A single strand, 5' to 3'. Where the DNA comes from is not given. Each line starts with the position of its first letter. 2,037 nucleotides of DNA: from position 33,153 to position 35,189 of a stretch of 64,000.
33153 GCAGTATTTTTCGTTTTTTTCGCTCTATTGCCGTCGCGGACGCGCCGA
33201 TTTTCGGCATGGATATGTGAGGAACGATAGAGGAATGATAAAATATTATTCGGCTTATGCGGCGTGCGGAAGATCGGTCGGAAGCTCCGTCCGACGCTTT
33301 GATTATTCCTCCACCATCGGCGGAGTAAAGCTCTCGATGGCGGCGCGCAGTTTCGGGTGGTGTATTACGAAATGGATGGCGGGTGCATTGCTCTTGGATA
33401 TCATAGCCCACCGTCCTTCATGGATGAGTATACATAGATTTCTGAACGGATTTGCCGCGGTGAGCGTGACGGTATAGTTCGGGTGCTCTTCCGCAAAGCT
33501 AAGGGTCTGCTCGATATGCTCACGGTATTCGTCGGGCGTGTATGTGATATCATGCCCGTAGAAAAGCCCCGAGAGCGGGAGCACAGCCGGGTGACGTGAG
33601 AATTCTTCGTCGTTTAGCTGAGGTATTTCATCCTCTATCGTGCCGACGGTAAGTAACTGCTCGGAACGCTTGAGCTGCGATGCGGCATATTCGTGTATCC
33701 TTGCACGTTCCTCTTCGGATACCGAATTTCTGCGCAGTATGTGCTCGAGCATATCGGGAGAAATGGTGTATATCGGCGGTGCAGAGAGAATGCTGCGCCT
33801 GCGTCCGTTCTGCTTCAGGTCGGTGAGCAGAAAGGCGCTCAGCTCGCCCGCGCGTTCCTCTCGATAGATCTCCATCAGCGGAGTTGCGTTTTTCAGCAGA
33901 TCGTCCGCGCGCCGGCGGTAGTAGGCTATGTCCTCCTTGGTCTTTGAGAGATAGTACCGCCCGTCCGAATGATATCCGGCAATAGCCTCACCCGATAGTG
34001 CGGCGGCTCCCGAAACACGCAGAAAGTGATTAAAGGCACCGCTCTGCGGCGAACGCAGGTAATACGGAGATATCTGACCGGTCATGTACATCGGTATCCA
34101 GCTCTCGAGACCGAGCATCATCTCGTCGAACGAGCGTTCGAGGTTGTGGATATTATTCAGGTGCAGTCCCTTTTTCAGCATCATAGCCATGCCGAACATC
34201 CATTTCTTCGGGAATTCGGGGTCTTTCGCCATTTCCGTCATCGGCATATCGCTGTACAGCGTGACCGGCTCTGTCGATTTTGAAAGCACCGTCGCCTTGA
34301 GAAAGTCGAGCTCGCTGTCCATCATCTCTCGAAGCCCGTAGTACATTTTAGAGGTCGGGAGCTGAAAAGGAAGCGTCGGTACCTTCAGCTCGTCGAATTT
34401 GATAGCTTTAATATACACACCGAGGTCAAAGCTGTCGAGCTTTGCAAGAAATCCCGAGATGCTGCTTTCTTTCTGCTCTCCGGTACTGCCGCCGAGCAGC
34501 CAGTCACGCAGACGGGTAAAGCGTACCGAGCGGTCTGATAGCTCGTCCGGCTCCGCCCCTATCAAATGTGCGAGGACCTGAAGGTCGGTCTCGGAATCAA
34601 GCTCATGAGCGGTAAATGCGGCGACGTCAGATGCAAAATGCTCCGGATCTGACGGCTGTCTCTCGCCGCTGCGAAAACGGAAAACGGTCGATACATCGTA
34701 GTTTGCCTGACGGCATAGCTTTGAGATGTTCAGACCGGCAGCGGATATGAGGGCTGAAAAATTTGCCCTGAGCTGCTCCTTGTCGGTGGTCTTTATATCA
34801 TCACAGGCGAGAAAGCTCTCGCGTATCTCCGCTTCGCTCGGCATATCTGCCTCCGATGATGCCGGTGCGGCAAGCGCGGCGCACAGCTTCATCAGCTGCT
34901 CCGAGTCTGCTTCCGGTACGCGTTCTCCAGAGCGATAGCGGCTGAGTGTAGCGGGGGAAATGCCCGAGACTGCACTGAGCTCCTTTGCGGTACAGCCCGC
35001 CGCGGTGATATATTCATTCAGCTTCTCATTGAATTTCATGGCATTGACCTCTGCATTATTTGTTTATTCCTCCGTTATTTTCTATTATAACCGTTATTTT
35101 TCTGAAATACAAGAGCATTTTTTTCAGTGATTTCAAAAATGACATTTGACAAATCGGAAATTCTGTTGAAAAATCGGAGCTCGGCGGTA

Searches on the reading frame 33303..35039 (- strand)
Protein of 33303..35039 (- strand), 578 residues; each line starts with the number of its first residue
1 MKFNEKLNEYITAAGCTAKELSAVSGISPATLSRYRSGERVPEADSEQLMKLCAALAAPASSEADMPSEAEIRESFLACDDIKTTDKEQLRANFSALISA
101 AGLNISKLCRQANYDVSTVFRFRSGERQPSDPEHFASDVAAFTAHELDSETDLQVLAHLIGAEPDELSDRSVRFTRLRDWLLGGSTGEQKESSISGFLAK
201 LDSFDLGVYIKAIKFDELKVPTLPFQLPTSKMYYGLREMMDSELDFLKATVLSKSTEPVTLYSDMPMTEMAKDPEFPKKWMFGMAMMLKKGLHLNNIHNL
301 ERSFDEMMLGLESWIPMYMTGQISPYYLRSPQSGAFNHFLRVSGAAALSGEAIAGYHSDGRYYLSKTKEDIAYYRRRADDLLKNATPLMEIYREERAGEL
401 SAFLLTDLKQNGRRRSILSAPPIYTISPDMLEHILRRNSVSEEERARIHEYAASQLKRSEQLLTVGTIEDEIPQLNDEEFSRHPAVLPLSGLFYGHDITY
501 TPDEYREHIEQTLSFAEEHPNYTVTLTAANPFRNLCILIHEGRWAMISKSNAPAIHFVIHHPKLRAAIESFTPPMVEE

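Call 10: search_protein_families(library=padloc, proteins=[window:33303-35039:-], max_evalue=0.001)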
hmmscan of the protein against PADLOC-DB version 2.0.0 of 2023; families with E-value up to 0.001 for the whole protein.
window:33303-35039:- (578 aa): 1 family
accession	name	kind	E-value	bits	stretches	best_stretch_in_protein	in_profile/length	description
PDLC03951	RmrA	-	1.8e-05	21.9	1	5-76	11-80/400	-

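Call 11: search_protein_families(library=pfam, proteins=[window:33303-35039:-], max_evalue=0.001)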
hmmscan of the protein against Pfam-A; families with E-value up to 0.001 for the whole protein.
window:33303-35039:- (578 aa): 4 families
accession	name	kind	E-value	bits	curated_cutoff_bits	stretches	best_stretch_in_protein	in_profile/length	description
PF13443.12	HTH_26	-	1.5e-08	35.2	22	1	6-56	1-50/63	Cro/C1-type HTH DNA-binding domain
PF13560.12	HTH_31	-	9.6e-08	32.7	27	1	13-56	12-57/64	Helix-turn-helix domain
PF01381.28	HTH_3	-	1.3e-07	32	23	1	9-55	3-47/55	Helix-turn-helix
PF20432.4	Xre-like-HTH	-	4.4e-05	24.1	25.8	1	13-49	21-58/63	Antitoxin Xre-like helix-turn-helix domain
